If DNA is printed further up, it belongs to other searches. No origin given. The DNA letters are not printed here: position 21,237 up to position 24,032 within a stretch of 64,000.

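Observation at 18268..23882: Tandem long-RSH paralogues: intact Rel followed by a RelA-like copy with every HD metal ligand replaced, downstream of a double zinc-ribbon gene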

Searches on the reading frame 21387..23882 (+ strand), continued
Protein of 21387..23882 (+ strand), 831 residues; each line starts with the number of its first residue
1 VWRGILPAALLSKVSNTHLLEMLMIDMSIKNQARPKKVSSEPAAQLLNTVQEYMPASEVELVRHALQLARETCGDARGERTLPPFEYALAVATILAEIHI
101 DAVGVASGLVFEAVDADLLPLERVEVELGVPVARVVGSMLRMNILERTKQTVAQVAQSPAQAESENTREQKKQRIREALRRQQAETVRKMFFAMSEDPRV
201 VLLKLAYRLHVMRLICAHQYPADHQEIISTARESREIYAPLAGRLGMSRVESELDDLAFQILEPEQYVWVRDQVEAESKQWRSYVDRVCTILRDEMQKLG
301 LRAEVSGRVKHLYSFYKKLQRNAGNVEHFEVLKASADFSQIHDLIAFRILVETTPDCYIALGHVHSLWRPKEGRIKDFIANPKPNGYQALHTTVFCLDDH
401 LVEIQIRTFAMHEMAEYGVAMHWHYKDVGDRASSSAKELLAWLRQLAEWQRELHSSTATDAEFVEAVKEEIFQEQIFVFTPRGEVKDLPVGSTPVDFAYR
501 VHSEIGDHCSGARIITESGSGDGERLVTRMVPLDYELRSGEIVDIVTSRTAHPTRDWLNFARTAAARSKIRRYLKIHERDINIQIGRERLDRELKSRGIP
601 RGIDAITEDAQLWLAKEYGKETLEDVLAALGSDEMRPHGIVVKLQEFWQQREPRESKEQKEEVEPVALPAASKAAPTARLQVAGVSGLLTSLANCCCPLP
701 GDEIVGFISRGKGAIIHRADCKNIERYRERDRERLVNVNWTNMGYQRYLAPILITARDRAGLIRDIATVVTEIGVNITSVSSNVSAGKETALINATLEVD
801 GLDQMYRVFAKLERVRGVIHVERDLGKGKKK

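Call 57: list_cluster_members(proteins=[P0319, P0329, P0353, P0310, P0305, P0297, P0295, P0341, P0361, P0308])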
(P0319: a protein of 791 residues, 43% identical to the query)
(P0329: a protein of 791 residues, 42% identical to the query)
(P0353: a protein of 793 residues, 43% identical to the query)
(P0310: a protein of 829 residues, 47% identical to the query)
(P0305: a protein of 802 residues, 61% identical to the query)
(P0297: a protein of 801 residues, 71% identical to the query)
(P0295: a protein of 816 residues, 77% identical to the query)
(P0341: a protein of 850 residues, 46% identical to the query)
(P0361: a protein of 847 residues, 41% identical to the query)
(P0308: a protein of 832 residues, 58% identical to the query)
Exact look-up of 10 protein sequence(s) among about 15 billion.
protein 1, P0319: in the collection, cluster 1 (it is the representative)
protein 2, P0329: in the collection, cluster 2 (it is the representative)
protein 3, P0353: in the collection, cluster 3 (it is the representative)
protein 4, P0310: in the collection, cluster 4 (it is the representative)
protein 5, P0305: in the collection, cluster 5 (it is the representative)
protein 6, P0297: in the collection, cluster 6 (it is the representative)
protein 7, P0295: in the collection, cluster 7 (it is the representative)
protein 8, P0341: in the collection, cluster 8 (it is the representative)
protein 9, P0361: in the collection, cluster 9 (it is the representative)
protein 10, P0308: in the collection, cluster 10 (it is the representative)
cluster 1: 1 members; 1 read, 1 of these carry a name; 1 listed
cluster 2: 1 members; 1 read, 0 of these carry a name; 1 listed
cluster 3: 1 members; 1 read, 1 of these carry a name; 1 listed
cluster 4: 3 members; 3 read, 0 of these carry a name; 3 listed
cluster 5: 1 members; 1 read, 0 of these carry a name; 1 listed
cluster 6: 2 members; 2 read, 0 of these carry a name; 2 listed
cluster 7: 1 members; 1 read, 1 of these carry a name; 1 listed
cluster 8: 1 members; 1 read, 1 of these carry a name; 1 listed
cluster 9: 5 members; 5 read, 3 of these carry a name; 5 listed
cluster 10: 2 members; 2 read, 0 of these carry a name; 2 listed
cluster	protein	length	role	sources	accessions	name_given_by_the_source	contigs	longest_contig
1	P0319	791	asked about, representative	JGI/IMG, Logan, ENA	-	guanosine-3',5'-bis(diphosphate) 3'-pyrophosphohydrolase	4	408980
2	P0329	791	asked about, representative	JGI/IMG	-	-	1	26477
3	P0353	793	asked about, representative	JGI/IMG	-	guanosine-3',5'-bis(diphosphate) 3'-pyrophosphohydrolase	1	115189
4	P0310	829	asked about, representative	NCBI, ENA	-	-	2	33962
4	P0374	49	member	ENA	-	-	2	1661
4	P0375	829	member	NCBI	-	-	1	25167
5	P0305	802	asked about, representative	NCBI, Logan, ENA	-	-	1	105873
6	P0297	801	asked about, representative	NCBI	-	-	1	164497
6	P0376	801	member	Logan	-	-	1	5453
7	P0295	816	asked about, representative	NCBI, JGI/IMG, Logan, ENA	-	GTP pyrophosphokinase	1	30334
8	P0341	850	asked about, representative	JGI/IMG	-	guanosine-3',5'-bis(diphosphate) 3'-pyrophosphohydrolase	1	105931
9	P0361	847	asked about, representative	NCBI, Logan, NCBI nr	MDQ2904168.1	MAG: RelA/SpoT family protein [Chloroflexota bacterium] | RelA/SpoT family protein [Chloroflexota bacterium]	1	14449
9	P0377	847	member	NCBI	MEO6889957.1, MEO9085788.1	MAG: RelA/SpoT family protein [Ktedonobacteraceae bacterium]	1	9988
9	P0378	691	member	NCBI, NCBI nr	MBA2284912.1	MAG: bifunctional (p)ppGpp synthetase/guanosine-3',5'-bis(diphosphate) ... | bifunctional (p)ppGpp synthetase/guanosine-3',5'-bis(diphosphate) 3'-pyrophosphohydrolase ...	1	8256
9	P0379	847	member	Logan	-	-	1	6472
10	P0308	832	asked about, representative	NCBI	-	-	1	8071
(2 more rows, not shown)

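Call 58: find_homologous_proteins(query=P0319, max_evalue=1e-50)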
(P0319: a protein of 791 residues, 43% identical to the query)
Query P0319 (791 aa): 8000 proteins with E <= 1e-50 among 8000 candidates; the best 120 are listed.
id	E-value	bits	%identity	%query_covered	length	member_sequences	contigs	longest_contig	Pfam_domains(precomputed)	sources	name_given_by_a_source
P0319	0.0e+0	1775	100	100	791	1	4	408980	PF04607.24,PF13328.13,PF19296.6,PF02824.28,PF01966.29,PF13291.13,PF01842.32,PF28438.1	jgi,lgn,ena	jgi:guanosine-3',5'-bis(diphosphate) 3'-pyrophosphohydrolase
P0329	0.0e+0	1560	89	100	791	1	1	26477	PF04607.24,PF13328.13,PF19296.6,PF02824.28,PF01966.29,PF13291.13,PF28438.1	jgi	-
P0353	0.0e+0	1552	88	100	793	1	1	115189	PF04607.24,PF13328.13,PF19296.6,PF02824.28,PF01966.29,PF13291.13,PF28438.1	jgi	jgi:guanosine-3',5'-bis(diphosphate) 3'-pyrophosphohydrolase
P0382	0.0e+0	1168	66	99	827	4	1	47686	PF04607.24,PF13328.13,PF19296.6,PF02824.28,PF01966.29,PF13291.13,PF01842.32,PF28438.1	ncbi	-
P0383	0.0e+0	1166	66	98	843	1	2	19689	PF04607.24,PF13328.13,PF19296.6,PF02824.28,PF13291.13,PF28438.1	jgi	jgi:GTP pyrophosphokinase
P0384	0.0e+0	1164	65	98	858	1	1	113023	PF04607.24,PF13328.13,PF19296.6,PF02824.28,PF01966.29,PF13291.13,PF01842.32,PF28438.1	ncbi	-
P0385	0.0e+0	1160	65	100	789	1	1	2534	PF04607.24,PF13328.13,PF19296.6,PF02824.28,PF01966.29,PF13291.13,PF01842.32,PF28438.1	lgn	-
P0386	0.0e+0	1159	64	99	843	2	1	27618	PF04607.24,PF13328.13,PF19296.6,PF02824.28,PF01966.29,PF13291.13,PF01842.32,PF28438.1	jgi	jgi:guanosine-3',5'-bis(diphosphate) 3'-pyrophosphohydrolase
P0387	0.0e+0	1157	66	100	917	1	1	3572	PF04607.24,PF13328.13,PF19296.6,PF02824.28,PF01966.29,PF13291.13,PF28438.1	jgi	jgi:GTP pyrophosphokinase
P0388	0.0e+0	1156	65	100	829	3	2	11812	PF04607.24,PF13328.13,PF19296.6,PF02824.28,PF01966.29,PF13291.13,PF01842.32,PF28438.1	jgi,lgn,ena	-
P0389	0.0e+0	1156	66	98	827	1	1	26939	PF04607.24,PF13328.13,PF19296.6,PF02824.28,PF01966.29,PF13291.13,PF28438.1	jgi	jgi:guanosine-3',5'-bis(diphosphate) 3'-pyrophosphohydrolase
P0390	0.0e+0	1154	64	100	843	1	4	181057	PF04607.24,PF13328.13,PF19296.6,PF02824.28,PF01966.29,PF13291.13,PF28438.1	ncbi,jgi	ncbi:MAG TPA: bifunctional (p)ppGpp synthetase/guanosine-3',5'-bis(diphosphate) 3'-pyrophosphohydrol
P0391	0.0e+0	1153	67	98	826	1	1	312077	PF04607.24,PF13328.13,PF19296.6,PF02824.28,PF01966.29,PF13291.13,PF01842.32,PF28438.1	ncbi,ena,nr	ncbi:MAG TPA: bifunctional (p)ppGpp synthetase/guanosine-3',5'-bis(diphosphate) 3'-pyrophosphohydrol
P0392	0.0e+0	1152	67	98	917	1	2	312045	PF04607.24,PF13328.13,PF19296.6,PF02824.28,PF01966.29,PF13291.13,PF01842.32,PF28438.1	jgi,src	-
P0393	0.0e+0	1152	67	98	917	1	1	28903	PF04607.24,PF13328.13,PF19296.6,PF02824.28,PF01966.29,PF13291.13,PF01842.32,PF28438.1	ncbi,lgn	-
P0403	0.0e+0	1131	64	99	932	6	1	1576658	PF04607.24,PF13328.13,PF19296.6,PF02824.28,PF01966.29,PF13291.13,PF01842.32,PF28438.1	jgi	jgi:GTP pyrophosphokinase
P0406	0.0e+0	1127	64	99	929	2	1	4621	PF04607.24,PF13328.13,PF19296.6,PF02824.28,PF01966.29,PF13291.13,PF01842.32,PF28438.1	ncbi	ncbi:MAG TPA: bifunctional (p)ppGpp synthetase/guanosine-3',5'-bis(diphosphate) 3'-pyrophosphohydrol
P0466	4.3e-282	956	59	98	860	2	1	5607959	PF04607.24,PF13328.13,PF19296.6,PF02824.28,PF01966.29,PF13291.13,PF01842.32,PF28438.1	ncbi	-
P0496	9.2e-281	951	58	98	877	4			PF04607.24,PF13328.13,PF19296.6,PF02824.28,PF01966.29,PF13291.13,PF01842.32,PF28438.1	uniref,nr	uniref:(P)ppGpp synthetase n=1 Tax=Thermogemmatispora argillosa TaxID=2045280 RepID=A0A455T6C2_9CHLR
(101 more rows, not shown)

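Call 60: find_encoding_contigs(protein=P0391, flank=5000, max_places=1)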
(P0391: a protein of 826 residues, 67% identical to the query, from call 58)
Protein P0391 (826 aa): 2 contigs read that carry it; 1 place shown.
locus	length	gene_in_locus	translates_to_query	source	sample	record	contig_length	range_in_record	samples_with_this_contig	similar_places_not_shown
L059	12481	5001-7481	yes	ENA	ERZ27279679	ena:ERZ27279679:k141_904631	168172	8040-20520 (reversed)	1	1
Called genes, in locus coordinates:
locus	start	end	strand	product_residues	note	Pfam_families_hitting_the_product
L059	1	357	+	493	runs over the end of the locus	PF01425:Amidase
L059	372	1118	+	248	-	PF12850:Metallophos_2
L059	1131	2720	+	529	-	PF14559:TPR_19 (faint), PF13428:TPR_14 (faint), PF13431:TPR_17 (faint), PF13432:TPR_16 (weak), PF07719:TPR_2 (faint), PF13371:TPR_9 (faint)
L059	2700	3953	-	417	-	PF01702:TGT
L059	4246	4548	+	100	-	PF13451:zf_Tbcl, PF23477:zf_Tbcl_2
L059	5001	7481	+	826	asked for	PF13328:HD_4, PF01966:HD (weak), PF13328:HD_4, PF04607:RelA_SpoT, PF02824:TGS, PF19296:RelA_AH (weak), PF28438:RelA_RIS, PF13291:ACT_4, +1 more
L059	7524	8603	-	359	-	PF16745:RsgA_N (faint), PF03193:RsgA_GTPase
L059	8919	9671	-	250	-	PF01209:Ubie_methyltran, PF02353:CMAS, PF03848:TehB (weak), PF13489:Methyltransf_23, PF13847:Methyltransf_31, PF08241:Methyltransf_11, PF08242:Methyltransf_12, PF13649:Methyltransf_25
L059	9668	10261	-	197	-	PF00156:Pribosyltran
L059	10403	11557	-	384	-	PF12679:ABC2_membrane_2, PF12698:ABC2_membrane_3, PF01061:ABC2_membrane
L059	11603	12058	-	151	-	PF04075:F420H2_quin_red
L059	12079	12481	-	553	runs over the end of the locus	PF01266:DAO (faint), PF01494:FAD_binding_3, PF07992:Pyr_redox_2 (faint), PF13450:NAD_binding_8 (faint), PF07976:Phe_hydrox_dim (faint), PF21274:Rng_hyd_C (weak)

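Call 61: find_encoding_contigs(protein=P0466, flank=5000, max_places=1)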
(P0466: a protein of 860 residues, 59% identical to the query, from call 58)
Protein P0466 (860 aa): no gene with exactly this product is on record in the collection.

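Call 62: list_cluster_members(proteins=[P0390, P0391, P0406, P0466, P0403, P0382, P0384, P0496, P0316, P0355])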
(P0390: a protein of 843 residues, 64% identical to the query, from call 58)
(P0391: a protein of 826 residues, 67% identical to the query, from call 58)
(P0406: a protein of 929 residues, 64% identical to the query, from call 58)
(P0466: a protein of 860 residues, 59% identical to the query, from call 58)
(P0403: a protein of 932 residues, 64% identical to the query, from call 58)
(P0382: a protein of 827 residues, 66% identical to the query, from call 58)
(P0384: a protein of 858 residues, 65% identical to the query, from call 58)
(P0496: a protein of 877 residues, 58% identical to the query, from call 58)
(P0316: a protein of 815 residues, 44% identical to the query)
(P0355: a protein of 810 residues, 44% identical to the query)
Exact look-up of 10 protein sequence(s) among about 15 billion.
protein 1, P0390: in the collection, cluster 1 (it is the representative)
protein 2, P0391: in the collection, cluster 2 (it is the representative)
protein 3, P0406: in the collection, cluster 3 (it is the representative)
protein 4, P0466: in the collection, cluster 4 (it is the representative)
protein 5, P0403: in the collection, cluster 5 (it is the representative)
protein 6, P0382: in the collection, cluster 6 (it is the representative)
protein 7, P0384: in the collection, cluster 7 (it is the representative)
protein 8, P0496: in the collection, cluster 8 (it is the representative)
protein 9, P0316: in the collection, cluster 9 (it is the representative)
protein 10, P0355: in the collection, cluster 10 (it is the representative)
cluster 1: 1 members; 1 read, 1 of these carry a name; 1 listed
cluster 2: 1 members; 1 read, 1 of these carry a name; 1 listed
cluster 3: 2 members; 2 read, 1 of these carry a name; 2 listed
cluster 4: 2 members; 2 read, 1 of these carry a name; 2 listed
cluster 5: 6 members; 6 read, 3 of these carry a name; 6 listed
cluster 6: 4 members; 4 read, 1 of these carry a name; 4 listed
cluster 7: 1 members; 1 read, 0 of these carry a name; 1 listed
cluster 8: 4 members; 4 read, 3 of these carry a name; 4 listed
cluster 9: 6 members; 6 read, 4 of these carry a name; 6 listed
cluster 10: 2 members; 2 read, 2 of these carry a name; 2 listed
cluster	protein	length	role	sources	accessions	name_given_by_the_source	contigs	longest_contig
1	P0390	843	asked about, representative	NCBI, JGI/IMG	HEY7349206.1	MAG TPA: bifunctional (p)ppGpp synthetase/guanosine-3',5'-bis(diphosphate) ... | GTP pyrophosphokinase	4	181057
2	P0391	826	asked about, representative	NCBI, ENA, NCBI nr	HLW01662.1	MAG TPA: bifunctional (p)ppGpp synthetase/guanosine-3',5'-bis(diphosphate) ... | bifunctional (p)ppGpp synthetase/guanosine-3',5'-bis(diphosphate) 3'-pyrophosphohydrolase ...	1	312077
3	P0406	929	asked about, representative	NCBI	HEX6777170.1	MAG TPA: bifunctional (p)ppGpp synthetase/guanosine-3',5'-bis(diphosphate) ...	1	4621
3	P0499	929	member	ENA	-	-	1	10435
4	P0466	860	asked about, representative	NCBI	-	-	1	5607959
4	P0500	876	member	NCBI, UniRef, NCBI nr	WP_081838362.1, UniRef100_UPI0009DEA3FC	RelA/SpoT family protein [Thermogemmatispora carboxidivorans] | RelA/SpoT family protein n=1 Tax=Thermogemmatispora carboxidivorans TaxID=1382306 ... | bifunctional (p)ppGpp synthetase/guanosine-3',5'-bis(diphosphate) 3'-pyrophosphohydrolase ...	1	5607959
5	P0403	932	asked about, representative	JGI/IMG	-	GTP pyrophosphokinase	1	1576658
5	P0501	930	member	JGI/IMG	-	guanosine-3',5'-bis(diphosphate) 3'-pyrophosphohydrolase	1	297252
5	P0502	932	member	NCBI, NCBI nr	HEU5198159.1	MAG TPA: bifunctional (p)ppGpp synthetase/guanosine-3',5'-bis(diphosphate) ... | bifunctional (p)ppGpp synthetase/guanosine-3',5'-bis(diphosphate) 3'-pyrophosphohydrolase ...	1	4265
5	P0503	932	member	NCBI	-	-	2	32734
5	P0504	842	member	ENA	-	-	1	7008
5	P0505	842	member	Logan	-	-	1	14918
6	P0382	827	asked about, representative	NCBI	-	-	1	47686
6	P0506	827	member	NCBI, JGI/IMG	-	guanosine-3',5'-bis(diphosphate) 3'-pyrophosphohydrolase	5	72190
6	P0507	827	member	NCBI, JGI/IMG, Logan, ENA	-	-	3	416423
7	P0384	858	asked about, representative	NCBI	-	-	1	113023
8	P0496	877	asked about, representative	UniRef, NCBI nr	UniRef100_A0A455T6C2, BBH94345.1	(P)ppGpp synthetase n=1 Tax=Thermogemmatispora argillosa TaxID=2045280 ... | (p)ppGpp synthetase [Thermogemmatispora argillosa]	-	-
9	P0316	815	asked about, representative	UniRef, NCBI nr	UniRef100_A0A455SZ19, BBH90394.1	(P)ppGpp synthetase n=1 Tax=Thermosporothrix sp. COM3 TaxID=2490863 RepID=A0A455SZ19_9CHLR | (p)ppGpp synthetase [Thermosporothrix sp. COM3]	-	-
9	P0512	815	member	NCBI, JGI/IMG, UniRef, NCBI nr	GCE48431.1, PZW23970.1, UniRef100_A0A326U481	GTP pyrophosphokinase [Thermosporothrix hazakensis] | GTP pyrophosphokinase | GTP pyrophosphokinase n=2 Tax=Thermosporothrix hazakensis TaxID=644383 ...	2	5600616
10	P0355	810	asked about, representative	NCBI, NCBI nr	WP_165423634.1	RelA/SpoT family protein [Ktedonosporobacter rubrisoli]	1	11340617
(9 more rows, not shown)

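Call 63: find_encoding_contigs(protein=P0500, flank=6000, max_places=1)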
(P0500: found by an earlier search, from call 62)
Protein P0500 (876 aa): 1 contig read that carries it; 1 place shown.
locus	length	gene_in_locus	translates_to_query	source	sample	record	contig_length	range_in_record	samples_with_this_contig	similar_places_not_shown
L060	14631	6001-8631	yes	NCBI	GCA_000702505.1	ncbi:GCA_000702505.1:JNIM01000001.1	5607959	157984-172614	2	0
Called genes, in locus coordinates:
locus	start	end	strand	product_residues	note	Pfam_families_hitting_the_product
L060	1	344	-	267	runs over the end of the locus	PF00535:Glycos_transf_2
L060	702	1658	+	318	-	PF04343:DUF488, PF22751:DUF488-N3a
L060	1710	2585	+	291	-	-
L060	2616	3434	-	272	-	PF21948:LplA-B_cat, PF03099:BPL_LplA_LipB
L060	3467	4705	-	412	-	PF01702:TGT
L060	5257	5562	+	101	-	PF13451:zf_Tbcl, PF23477:zf_Tbcl_2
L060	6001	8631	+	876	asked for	PF13328:HD_4, PF01966:HD, PF04607:RelA_SpoT, PF02824:TGS, PF19296:RelA_AH, PF28438:RelA_RIS, PF01842:ACT (weak), PF13291:ACT_4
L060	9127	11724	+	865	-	PF13328:HD_4, PF04607:RelA_SpoT, PF02824:TGS, PF19296:RelA_AH (weak), PF28438:RelA_RIS, PF13291:ACT_4, PF01842:ACT (weak), PF22629:ACT_AHAS_ss (weak)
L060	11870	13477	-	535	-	PF07730:HisKA_3, PF13581:HATPase_c_2 (weak), PF02518:HATPase_c, PF00196:GerE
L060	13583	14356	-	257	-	PF01479:S4, PF00849:PseudoU_synth_2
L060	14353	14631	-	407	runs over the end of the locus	PF11013:DUF2851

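Call 64: find_encoding_contigs(protein=P0512, flank=6000, max_places=1)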
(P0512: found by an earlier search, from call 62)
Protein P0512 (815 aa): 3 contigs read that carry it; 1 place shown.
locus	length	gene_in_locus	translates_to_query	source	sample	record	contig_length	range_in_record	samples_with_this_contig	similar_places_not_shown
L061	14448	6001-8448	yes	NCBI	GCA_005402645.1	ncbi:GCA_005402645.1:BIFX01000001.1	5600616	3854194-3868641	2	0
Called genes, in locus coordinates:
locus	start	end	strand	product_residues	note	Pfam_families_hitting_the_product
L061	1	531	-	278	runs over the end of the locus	PF21948:LplA-B_cat, PF03099:BPL_LplA_LipB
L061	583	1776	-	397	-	PF01702:TGT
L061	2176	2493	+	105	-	PF13451:zf_Tbcl, PF23477:zf_Tbcl_2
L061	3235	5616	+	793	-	PF13328:HD_4, PF01966:HD, PF04607:RelA_SpoT, PF02824:TGS, PF28438:RelA_RIS, PF01842:ACT (weak), PF13291:ACT_4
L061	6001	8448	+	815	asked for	PF13328:HD_4, PF04607:RelA_SpoT, PF02824:TGS, PF19296:RelA_AH, PF28438:RelA_RIS, PF13291:ACT_4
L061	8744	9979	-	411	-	PF00140:Sigma70_r1_2, PF04542:Sigma70_r2, PF04539:Sigma70_r3, PF04545:Sigma70_r4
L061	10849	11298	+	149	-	PF00692:dUTPase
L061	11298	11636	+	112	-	PF00226:DnaJ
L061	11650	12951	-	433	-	PF05195:AMP_N, PF00557:Peptidase_M24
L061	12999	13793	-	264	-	PF00557:Peptidase_M24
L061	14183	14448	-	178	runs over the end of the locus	PF01661:Macro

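Call 71: search_protein_families(library=ncbifam, proteins=[window:21450-23882:+], max_evalue=0.001)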
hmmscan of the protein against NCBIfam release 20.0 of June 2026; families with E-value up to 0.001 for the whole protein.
window:21450-23882:+ (810 aa): 4 families
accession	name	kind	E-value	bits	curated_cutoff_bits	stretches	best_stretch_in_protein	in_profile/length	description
TIGR00691.1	spoT_relA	subfamily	7.5e-164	546.7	499.2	1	64-801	21-686/687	RelA/SpoT family protein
NF008124.0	PRK10872.1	equivalog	1.5e-144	483.4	728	1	149-802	118-740/744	GTP diphosphokinase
NF008303.0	PRK11092.1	equivalog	3.5e-137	458.5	947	2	127-802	78-699/702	bifunctional GTP diphosphokinase/guanosine-3',5'-bis pyrophosphate 3'-pyrophosphohydrolase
NF053588.1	GTPPhKinYjbM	equivalog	1.4e-05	25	320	1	284-406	40-161/201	GTP diphosphokinase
